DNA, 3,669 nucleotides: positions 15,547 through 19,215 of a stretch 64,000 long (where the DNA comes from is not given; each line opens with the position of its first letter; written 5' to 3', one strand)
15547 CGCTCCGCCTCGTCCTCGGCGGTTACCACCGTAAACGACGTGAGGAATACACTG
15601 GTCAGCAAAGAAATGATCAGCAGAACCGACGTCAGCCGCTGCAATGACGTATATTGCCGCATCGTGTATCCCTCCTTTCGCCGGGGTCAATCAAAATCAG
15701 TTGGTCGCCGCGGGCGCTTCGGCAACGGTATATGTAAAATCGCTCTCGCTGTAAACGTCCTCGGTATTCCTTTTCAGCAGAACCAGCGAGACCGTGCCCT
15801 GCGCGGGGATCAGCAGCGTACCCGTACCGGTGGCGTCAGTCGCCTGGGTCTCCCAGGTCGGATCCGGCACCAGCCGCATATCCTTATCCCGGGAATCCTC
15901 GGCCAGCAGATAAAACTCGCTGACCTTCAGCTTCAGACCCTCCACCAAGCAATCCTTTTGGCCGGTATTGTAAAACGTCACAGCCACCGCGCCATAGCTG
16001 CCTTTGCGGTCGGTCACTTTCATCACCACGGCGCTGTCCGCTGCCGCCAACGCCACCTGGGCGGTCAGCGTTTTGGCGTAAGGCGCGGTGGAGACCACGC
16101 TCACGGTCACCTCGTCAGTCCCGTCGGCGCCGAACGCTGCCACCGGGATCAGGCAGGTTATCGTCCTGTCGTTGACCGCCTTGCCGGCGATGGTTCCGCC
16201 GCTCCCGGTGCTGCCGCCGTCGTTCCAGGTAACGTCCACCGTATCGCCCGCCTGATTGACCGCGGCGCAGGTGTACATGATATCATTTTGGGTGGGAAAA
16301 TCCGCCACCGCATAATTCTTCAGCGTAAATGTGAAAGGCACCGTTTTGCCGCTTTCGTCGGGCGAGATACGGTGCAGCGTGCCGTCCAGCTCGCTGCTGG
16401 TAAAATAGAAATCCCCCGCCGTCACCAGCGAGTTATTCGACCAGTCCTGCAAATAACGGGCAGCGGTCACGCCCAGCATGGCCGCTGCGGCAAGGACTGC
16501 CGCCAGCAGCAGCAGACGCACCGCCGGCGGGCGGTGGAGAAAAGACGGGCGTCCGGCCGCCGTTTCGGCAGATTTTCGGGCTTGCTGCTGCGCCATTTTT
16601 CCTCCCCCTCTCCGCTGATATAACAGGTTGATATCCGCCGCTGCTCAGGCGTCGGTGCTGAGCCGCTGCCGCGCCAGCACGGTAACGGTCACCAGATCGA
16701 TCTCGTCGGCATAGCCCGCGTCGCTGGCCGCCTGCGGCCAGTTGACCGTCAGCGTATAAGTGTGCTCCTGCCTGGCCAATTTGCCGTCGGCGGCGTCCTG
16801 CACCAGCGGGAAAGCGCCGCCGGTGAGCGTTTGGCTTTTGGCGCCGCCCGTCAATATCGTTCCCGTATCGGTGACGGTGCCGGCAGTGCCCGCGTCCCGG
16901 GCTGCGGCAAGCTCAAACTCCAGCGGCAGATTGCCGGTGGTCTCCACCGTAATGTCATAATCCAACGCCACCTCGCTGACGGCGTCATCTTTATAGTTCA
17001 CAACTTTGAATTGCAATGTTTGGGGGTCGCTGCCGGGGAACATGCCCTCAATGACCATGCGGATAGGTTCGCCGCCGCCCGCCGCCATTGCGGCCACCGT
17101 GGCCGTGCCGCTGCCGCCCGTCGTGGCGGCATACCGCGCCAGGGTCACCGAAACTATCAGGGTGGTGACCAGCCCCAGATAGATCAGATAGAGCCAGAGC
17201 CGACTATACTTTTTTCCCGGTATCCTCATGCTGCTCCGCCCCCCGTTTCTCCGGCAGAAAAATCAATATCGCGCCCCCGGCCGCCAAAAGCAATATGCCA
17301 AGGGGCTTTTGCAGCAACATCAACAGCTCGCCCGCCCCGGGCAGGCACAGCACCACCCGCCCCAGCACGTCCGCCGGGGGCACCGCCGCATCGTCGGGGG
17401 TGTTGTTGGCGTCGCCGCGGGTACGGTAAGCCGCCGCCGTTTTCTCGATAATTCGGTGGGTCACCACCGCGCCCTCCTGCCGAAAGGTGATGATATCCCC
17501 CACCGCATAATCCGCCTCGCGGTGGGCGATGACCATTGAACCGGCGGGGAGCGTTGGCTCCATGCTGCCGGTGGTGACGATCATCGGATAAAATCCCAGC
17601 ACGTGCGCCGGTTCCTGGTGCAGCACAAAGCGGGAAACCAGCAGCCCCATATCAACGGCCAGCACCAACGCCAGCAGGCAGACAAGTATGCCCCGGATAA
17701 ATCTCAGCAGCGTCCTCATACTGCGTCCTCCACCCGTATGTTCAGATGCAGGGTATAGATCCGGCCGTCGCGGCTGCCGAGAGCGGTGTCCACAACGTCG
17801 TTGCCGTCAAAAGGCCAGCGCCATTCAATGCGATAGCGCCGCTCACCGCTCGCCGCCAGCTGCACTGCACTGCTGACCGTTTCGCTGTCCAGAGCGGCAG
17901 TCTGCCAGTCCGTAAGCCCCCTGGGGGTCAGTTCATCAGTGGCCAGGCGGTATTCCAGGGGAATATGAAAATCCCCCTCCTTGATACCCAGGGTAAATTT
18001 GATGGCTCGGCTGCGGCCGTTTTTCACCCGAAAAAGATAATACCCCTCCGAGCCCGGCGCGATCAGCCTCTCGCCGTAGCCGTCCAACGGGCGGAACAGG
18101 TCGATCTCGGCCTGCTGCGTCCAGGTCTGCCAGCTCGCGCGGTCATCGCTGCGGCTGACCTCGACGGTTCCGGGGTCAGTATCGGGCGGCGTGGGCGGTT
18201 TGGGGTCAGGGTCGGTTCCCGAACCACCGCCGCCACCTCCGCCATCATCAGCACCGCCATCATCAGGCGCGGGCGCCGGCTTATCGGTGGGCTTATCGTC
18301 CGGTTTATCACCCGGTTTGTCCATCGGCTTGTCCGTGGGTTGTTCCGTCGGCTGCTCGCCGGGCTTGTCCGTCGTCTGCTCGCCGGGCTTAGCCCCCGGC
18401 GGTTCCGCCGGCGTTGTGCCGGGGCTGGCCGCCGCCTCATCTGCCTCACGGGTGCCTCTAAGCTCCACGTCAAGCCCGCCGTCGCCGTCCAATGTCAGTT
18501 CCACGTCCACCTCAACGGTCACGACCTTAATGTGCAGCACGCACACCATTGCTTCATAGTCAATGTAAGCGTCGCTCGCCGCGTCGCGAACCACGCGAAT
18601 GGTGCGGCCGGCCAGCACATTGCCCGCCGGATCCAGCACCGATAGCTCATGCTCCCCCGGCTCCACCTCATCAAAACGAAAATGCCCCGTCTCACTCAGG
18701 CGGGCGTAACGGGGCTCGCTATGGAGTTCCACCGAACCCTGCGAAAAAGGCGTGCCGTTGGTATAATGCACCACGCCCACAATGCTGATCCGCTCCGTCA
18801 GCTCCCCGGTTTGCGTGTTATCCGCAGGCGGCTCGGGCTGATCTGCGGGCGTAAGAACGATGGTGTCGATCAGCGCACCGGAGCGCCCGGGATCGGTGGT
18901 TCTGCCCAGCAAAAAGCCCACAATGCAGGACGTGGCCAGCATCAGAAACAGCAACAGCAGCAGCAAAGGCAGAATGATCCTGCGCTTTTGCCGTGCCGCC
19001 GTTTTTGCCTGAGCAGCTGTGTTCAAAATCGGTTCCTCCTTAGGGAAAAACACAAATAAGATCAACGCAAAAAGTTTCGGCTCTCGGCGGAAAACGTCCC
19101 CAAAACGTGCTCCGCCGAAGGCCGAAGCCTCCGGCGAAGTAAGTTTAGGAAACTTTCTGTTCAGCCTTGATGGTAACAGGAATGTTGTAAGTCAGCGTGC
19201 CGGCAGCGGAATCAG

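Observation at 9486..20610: Eleven-kb operon pairing two SipW-type signal peptidases with three TasA/BsaA-like subunits, an anchor protein and a 2058-aa adhesin: a candidate new fibre/pilus-adhesin system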

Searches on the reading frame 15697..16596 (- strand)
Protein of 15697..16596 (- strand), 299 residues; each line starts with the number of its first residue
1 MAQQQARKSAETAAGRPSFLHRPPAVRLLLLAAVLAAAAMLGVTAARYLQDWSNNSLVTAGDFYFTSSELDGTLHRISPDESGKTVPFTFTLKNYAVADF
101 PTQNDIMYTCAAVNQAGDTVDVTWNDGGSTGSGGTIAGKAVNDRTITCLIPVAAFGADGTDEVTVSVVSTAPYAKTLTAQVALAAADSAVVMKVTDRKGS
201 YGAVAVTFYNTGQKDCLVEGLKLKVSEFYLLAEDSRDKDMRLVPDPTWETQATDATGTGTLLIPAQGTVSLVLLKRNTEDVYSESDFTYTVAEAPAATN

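Call 3: search_protein_families(library=pfam, proteins=[window:15697-16596:-], max_evalue=0.1)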
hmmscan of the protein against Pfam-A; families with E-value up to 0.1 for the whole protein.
window:15697-16596:- (299 aa): 2 families
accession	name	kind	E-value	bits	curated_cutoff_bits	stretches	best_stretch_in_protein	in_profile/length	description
PF13160.11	DUF3995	-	0.038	14.9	34.3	1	12-61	25-73/124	Protein of unknown function (DUF3995)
PF15540.11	Ntox47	-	0.076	13.7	25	0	73-143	47-114/120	Bacterial toxin 47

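Call 4: search_protein_families(library=ncbifam, proteins=[window:15697-16596:-], max_evalue=0.1)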
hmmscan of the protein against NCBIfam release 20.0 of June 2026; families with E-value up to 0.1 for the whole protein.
window:15697-16596:- (299 aa): 2 families
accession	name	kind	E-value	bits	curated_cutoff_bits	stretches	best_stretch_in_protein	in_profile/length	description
NF045990.1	TransRegCbbRRhodb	equivalog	0.071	12.1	450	0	139-198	76-136/304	LysR family regulator CbbR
NF052375.1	antisigma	equivalog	0.079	12.9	100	0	5-50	67-108/217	anti-sigma factor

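Call 8: search_solved_structures(query=window:15697-16596:-, max_evalue=10)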
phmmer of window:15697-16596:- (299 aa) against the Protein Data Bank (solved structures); distinct sequences matched with E-value up to 10: 5.
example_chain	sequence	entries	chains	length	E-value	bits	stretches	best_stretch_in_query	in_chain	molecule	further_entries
1cpt_A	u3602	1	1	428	0.27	13.8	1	135-246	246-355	CYTOCHROME P450-TERP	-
8euh_A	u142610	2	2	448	0.29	13.6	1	135-246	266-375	Cytochrome P450-terp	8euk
8eul_A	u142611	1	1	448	0.29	13.6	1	135-246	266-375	Cytochrome P450-terp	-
2l35_A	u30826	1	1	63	0.45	13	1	129-178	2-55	DAP12-NKG2C_TM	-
8cz8_D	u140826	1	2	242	0.77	12.3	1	64-137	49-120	scFv of A12 anti-mesothelin antibody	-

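Call 28: find_homologous_proteins(query=window:15697-16596:-, max_evalue=0.001)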
Query window:15697-16596:- (299 aa): 6 proteins with E <= 0.001 among 8000 candidates.
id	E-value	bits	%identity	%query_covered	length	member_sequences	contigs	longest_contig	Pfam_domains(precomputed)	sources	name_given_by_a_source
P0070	3.3e-190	648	100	100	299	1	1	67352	-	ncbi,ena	-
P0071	3.1e-78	281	51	91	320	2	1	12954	-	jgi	-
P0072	8.3e-59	217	45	97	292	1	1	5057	-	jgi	-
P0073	2.5e-55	206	44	84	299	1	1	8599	-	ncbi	-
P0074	3.2e-55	205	45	96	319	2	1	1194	-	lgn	-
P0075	1.2e-54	204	44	96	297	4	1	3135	-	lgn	-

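Call 70: predict_structure(alignment_id=A5)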
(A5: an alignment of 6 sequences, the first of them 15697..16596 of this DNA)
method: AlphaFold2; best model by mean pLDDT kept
length: 299 residues; sequences in the alignment: 6
mean_pLDDT: 69.0   pTM: 0.52
mean pLDDT of the five models: 69.0, 67.4, 65.1, 64.8, 60.3
residues with pLDDT >= 90: 50; 70-90: 134; 50-70: 37; < 50: 78
segments of 3 or more residues with pLDDT < 50: 1-62, 232-239, 253-256
pLDDT, mean of each block of 10 residues (from residue 1): 31 30 36 34 36 39 71 81 88 70 86 94 81 85 90 87 93 86 71 75 81 80 63 45 67 55 80 81 84 68
secondary structure, 60 per line:
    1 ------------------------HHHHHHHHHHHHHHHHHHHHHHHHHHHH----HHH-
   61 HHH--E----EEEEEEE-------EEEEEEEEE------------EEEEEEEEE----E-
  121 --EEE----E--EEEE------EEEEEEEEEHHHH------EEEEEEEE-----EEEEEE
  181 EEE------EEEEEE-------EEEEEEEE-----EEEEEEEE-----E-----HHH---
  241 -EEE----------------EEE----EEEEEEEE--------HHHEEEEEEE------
elements in order: H25-52 E71-77 E85-93 E106-114 E123-125 E133-136 E143-151 H152-155 E162-169 E175-183 E190-195 E203-210 E216-223 E242-244 E261-263 E268-275 E287-293

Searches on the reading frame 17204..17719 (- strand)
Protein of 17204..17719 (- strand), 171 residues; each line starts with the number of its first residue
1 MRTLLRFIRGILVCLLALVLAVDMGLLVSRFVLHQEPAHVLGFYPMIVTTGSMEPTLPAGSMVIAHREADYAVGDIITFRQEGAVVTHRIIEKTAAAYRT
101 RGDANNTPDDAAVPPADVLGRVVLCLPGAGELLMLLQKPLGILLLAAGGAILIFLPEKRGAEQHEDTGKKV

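Call 3: search_protein_families(library=pfam, proteins=[window:17204-17719:-], max_evalue=0.1)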
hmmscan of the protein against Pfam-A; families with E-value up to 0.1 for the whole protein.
window:17204-17719:- (171 aa): 2 families
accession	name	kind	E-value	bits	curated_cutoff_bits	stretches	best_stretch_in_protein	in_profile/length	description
PF00717.28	Peptidase_S24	-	9.3e-06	25.8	23.3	1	48-122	40-115/116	Peptidase S24-like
PF10502.14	Peptidase_S26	-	0.00023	21.6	22.9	1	43-83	23-67/168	Signal peptidase, peptidase S26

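Call 4: search_protein_families(library=ncbifam, proteins=[window:17204-17719:-], max_evalue=0.1)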
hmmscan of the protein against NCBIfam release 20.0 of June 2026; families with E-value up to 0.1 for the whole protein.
window:17204-17719:- (171 aa): 3 families
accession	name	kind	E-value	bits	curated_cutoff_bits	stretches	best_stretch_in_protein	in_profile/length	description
TIGR02228.1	sigpep_I_arch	equivalog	1.6e-22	80.1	51.85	1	12-151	8-148/158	signal peptidase I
NF046067.1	SigPepSipWBacil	equivalog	1.5e-19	70.3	190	1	7-154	3-159/189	signal peptidase I SipW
TIGR02227.1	sigpep_I_bact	equivalog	1.4e-05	25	47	1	41-91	18-75/162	signal peptidase I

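Call 83: find_encoding_contigs(protein=window:17204-17719:-, flank=1000, max_places=2)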
Protein window:17204-17719:- (171 aa): no gene with exactly this product is on record in the collection.

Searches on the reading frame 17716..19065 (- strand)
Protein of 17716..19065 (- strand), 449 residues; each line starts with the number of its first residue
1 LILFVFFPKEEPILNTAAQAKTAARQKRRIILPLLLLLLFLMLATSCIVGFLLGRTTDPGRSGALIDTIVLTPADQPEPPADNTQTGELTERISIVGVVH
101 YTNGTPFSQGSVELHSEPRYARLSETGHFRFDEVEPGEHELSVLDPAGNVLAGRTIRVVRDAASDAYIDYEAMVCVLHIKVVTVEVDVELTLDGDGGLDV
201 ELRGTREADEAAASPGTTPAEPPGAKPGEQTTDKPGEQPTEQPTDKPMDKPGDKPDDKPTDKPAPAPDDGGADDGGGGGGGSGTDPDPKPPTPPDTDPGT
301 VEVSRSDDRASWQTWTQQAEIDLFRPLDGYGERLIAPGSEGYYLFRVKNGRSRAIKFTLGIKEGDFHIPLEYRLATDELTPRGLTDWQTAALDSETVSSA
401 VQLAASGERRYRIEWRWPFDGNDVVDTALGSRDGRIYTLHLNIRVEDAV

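Call 3: search_protein_families(library=pfam, proteins=[window:17716-19065:-], max_evalue=0.1)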
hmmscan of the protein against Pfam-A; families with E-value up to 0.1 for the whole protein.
window:17716-19065:- (449 aa): 3 families
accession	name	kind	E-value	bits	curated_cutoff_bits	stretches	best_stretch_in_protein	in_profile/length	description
PF13620.12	CarboxypepD_reg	-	1.3e-05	25.9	32.3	1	94-146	1-57/82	Carboxypeptidase regulatory-like domain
PF04886.17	PT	-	1.8e-05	24.7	26.2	1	230-264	1-35/36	PT disordered repeat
PF06832.18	BiPBP_C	-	0.023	15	26.8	0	133-152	67-87/90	Penicillin-Binding Protein C-terminus Family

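Call 4: search_protein_families(library=ncbifam, proteins=[window:17716-19065:-], max_evalue=0.1)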
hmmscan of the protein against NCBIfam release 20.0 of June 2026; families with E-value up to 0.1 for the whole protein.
window:17716-19065:- (449 aa): 0 families
